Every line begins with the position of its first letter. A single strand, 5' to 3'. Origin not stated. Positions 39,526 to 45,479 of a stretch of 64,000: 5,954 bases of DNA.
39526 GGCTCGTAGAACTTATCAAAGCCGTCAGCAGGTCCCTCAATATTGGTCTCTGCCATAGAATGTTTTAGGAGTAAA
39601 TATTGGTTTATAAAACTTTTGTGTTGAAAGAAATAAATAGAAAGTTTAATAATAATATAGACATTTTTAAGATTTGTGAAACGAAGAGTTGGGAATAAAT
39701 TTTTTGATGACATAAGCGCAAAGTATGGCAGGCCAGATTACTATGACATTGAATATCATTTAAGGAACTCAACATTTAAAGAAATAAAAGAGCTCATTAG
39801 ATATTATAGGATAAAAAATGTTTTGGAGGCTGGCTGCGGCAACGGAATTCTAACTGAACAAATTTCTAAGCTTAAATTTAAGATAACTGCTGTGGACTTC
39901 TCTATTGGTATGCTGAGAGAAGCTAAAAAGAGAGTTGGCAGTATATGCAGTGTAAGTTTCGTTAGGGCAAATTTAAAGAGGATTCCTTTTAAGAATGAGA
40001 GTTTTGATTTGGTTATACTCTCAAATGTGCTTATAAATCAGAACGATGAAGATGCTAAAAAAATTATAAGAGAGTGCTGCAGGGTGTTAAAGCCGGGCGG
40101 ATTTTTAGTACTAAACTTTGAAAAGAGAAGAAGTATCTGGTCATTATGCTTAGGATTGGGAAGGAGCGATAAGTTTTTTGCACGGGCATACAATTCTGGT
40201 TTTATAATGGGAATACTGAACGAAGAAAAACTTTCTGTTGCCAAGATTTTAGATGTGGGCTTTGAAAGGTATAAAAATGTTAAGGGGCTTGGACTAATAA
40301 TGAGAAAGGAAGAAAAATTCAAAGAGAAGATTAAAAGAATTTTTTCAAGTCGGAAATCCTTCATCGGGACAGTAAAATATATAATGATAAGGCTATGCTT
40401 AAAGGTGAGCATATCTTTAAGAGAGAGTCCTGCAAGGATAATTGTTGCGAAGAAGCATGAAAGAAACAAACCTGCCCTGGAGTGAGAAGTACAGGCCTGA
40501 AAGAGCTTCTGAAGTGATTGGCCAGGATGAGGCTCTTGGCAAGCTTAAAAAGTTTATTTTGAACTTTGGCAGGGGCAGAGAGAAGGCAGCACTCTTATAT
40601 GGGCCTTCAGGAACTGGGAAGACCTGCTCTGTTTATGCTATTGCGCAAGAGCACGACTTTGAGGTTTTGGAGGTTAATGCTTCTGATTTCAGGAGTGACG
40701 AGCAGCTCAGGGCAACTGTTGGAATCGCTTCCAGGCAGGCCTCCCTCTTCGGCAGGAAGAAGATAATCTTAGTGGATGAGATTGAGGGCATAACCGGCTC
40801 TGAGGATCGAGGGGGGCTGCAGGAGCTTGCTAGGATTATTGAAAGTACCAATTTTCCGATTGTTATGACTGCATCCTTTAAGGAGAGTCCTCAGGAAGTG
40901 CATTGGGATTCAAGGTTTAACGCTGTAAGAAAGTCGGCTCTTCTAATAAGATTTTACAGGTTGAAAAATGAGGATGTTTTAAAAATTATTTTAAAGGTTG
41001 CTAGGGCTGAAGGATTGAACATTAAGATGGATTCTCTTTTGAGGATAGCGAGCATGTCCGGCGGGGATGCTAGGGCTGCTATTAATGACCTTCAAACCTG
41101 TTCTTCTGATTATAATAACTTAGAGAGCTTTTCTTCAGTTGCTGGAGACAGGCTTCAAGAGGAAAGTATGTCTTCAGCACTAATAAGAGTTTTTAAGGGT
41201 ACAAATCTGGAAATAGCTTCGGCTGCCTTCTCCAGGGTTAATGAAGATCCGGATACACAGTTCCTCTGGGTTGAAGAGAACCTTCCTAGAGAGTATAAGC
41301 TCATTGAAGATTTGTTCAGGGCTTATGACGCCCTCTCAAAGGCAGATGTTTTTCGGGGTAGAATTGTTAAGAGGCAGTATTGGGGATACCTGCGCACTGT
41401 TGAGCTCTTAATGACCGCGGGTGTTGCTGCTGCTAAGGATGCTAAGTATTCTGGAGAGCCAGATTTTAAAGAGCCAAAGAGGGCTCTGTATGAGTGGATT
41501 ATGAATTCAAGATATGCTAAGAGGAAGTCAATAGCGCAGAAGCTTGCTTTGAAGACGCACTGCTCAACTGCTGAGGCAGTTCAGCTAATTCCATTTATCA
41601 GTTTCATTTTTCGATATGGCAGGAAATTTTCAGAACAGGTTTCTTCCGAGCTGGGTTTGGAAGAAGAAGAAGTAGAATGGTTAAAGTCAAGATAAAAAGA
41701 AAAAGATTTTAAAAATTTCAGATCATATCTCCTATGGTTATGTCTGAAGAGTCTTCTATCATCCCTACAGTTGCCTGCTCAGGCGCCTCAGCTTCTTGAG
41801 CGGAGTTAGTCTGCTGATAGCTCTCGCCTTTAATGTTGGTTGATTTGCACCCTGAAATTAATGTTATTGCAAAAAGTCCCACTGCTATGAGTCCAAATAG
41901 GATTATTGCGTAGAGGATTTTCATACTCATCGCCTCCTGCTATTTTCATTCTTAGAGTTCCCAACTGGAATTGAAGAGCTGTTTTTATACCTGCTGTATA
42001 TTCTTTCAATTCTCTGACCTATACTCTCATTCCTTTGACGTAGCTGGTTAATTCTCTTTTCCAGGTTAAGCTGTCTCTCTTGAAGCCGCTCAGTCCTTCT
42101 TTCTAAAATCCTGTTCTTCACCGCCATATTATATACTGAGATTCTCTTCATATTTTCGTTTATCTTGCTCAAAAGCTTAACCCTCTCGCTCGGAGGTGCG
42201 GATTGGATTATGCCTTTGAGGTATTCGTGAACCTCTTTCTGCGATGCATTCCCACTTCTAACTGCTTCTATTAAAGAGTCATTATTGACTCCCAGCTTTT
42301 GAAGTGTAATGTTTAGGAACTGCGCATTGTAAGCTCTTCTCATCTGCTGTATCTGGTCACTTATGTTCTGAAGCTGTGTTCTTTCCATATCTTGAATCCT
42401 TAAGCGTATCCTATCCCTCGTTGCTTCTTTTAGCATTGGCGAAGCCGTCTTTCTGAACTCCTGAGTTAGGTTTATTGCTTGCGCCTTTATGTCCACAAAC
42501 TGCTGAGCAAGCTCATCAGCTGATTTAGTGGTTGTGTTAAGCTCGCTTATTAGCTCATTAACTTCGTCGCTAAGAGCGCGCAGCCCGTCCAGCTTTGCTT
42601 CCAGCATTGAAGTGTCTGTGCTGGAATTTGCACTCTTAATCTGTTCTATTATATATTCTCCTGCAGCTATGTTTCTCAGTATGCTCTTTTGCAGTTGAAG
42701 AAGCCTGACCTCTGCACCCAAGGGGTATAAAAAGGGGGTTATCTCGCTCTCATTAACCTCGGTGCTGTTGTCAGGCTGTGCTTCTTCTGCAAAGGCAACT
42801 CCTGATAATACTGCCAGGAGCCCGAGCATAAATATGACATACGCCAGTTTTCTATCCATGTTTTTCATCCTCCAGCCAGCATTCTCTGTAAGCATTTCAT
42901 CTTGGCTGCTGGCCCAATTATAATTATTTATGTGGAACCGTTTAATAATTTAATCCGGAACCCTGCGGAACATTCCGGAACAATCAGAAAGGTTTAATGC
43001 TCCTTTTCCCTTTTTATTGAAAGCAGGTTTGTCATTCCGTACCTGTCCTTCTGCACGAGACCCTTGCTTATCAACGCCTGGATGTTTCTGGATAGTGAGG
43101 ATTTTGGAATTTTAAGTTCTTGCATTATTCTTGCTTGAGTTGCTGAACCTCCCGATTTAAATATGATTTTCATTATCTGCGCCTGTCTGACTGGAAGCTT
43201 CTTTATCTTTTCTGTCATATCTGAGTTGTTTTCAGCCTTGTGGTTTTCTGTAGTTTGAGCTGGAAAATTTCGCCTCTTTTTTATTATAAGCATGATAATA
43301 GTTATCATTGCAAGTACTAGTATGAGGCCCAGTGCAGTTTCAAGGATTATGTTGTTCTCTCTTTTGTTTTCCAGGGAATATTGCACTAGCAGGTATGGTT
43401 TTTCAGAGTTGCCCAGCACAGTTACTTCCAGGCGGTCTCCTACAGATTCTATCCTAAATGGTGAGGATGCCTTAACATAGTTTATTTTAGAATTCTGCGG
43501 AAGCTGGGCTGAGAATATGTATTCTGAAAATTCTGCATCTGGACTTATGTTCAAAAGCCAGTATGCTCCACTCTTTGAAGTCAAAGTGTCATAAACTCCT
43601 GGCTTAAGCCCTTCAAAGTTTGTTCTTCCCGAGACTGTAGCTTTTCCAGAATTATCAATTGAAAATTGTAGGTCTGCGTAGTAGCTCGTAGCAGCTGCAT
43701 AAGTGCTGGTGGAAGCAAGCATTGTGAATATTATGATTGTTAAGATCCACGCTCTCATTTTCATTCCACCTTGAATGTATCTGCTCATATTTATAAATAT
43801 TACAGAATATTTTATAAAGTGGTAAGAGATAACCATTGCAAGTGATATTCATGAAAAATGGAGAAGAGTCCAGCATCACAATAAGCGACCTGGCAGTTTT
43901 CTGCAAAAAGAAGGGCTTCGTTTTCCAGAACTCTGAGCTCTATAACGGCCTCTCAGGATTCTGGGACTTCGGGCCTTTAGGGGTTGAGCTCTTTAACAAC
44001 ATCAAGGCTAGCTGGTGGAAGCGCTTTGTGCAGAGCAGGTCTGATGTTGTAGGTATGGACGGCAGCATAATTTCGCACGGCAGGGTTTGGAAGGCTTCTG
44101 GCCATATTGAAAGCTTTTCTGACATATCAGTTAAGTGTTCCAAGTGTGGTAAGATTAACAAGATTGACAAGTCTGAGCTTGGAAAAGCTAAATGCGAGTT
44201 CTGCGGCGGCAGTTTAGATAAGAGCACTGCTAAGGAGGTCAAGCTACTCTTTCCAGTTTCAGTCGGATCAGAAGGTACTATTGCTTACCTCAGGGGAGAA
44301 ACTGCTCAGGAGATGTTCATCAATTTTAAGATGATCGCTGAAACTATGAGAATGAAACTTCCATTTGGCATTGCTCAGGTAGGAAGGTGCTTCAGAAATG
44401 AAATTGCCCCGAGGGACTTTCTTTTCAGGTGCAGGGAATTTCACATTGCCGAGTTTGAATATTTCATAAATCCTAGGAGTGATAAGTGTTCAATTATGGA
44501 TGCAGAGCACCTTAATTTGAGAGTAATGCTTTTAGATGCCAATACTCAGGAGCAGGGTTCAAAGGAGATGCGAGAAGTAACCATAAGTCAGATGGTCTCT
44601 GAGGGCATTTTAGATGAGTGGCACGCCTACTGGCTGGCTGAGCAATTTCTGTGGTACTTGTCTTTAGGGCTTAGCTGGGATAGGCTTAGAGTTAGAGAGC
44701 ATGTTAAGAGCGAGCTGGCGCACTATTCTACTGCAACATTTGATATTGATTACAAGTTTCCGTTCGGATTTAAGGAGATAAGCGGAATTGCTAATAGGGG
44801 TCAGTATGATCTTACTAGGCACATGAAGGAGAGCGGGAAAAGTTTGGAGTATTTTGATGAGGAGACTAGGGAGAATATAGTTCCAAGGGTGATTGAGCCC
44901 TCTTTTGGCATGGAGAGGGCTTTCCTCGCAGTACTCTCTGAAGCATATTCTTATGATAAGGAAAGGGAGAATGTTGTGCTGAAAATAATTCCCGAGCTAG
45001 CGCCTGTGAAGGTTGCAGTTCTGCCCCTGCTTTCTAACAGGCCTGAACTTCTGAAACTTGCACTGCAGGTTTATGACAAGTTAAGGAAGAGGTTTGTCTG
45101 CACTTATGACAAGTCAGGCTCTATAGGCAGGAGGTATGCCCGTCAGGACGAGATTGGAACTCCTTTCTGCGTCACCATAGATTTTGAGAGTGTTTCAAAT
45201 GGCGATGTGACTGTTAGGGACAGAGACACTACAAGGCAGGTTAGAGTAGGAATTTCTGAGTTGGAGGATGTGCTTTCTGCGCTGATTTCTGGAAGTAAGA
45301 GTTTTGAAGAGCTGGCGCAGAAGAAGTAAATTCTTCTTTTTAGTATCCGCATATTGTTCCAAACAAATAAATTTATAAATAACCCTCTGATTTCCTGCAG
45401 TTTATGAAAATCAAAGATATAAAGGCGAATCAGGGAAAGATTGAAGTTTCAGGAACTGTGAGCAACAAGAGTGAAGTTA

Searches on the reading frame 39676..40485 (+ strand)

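Call 97: search_protein_families(library=pfam, proteins=[window:39676-40485:+], max_evalue=0.01)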
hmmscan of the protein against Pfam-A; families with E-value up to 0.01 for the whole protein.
window:39676-40485:+ (269 aa): 16 families
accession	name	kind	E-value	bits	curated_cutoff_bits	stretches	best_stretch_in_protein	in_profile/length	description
PF13649.12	Methyltransf_25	-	1.4e-23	83.8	27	1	49-142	1-97/97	Methyltransferase domain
PF08241.18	Methyltransf_11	-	1.6e-22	80.4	21.2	1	50-146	1-95/95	Methyltransferase domain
PF01209.24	Ubie_methyltran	-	2.7e-16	60.1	20.1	1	9-149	12-155/233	ubiE/COQ5 methyltransferase family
PF13847.12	Methyltransf_31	-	2.4e-15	56.9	27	1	47-146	5-109/145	Methyltransferase domain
PF08242.18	Methyltransf_12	-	1.5e-14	55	30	1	50-144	1-98/98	Methyltransferase domain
PF05401.17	NodS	-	1.7e-10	41.5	24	1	45-146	43-144/201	Nodulation protein S (NodS)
PF13489.12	Methyltransf_23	-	1.7e-09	38.1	27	1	47-146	24-116/164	Methyltransferase domain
PF01739.24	CheR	-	1.8e-07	31.2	27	1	92-146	119-173/195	CheR methyltransferase, SAM binding domain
PF03848.20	TehB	-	1.5e-06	28.2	20.4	1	21-144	7-130/193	Tellurite resistance protein TehB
PF00891.24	Methyltransf_2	-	4.3e-06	26.7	22.3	1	40-146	57-164/210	O-methyltransferase domain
PF20922.3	Anamorsin_N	-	2e-05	24.8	27.1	1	81-147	22-88/163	Anamorsin, N-terminal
PF03141.22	Methyltransf_29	-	2.5e-05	23.5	23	1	44-147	116-218/506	Putative S-adenosyl-L-methionine-dependent methyltransferase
PF05175.20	MTS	-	7.3e-05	22.9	23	1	46-146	32-138/170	Methyltransferase small domain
PF05148.21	Methyltransf_8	-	9.3e-05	22.8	27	1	47-146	74-156/219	Hypothetical methyltransferase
PF05891.18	Methyltransf_PK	-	0.00042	20.3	27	1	38-147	48-160/218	AdoMet dependent proline di-methyltransferase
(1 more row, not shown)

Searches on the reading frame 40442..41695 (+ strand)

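Call 12: search_protein_families(library=pfam, proteins=[window:40442-41695:+], max_evalue=0.001)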
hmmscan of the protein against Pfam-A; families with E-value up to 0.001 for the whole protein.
window:40442-41695:+ (417 aa): 10 families
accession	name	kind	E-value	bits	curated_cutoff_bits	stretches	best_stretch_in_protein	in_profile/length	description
PF00004.35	AAA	-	1.9e-14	54.7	21.2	1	51-137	2-96/131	ATPase family associated with various cellular activities (AAA)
PF03215.21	Rad17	-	3.2e-07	30.9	23.8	1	8-86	4-85/186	Rad17 P-loop domain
PF21960.2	RCF1-5-like_lid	-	6.6e-06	26.4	27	1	182-221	2-42/43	RCF1/5-like, AAA+ ATPase lid domain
PF13401.12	AAA_22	-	1.6e-05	25.6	27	0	47-93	5-54/130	AAA domain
PF13173.12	AAA_14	-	2.6e-05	24.7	27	1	47-145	2-98/129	AAA domain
PF25361.1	AAA_lid_RFC1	-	3.5e-05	23.6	34.9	1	180-228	5-53/59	RFC1-like, AAA+ ATPase lid domain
PF05673.19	DUF815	-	9.6e-05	22.1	23.8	0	17-82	22-91/249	Protein of unknown function (DUF815)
PF05496.18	RuvB_N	-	0.00025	21.3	27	1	18-114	2-93/159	Holliday junction DNA helicase RuvB P-loop domain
PF13191.12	AAA_16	-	0.00032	21.7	32.6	1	25-71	2-48/167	AAA ATPase domain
PF00910.28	RNA_helicase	-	0.00041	21.3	21.5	0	51-145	2-87/105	RNA helicase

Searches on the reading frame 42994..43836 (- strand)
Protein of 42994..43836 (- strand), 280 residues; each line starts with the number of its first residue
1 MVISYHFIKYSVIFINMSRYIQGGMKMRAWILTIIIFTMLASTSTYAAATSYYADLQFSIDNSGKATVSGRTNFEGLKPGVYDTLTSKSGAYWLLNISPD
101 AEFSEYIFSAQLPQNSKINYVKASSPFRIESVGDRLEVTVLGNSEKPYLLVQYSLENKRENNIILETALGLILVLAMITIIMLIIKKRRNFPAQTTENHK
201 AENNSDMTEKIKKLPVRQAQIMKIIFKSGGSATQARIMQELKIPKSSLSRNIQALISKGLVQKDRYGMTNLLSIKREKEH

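Call 12: search_protein_families(library=pfam, proteins=[window:42994-43836:-], max_evalue=0.001)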
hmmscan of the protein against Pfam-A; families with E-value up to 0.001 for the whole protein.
window:42994-43836:- (280 aa): 5 families
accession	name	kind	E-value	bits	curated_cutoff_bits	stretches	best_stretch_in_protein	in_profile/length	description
PF24034.1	DUF7343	-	2.7e-09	37.2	27.6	1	219-274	6-61/62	Domain of unknown function (DUF7343)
PF12802.13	MarR_2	-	2e-06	28.3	27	1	214-263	3-52/61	MarR family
PF13463.12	HTH_27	-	9.9e-06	26.2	22.2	1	217-266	4-53/68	Winged helix DNA-binding domain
PF09339.16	HTH_IclR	-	0.00018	21.7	22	1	220-264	7-51/52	IclR helix-turn-helix domain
PF13412.12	HTH_24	-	0.00042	20.3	21.9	1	220-262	7-48/48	Winged helix-turn-helix DNA-binding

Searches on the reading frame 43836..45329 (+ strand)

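Call 12: search_protein_families(library=pfam, proteins=[window:43836-45329:+], max_evalue=0.001)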
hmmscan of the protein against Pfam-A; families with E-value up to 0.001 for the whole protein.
window:43836-45329:+ (497 aa): 2 families
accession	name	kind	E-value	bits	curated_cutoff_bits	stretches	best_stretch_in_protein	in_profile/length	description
PF03129.25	HGTP_anticodon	-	7.1e-22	77.8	21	1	392-482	1-93/94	Anticodon binding domain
PF00587.30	tRNA-synt_2b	-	1.6e-08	35.3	29.3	1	166-369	24-178/179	tRNA synthetase class II core domain (G, H, P, S and T)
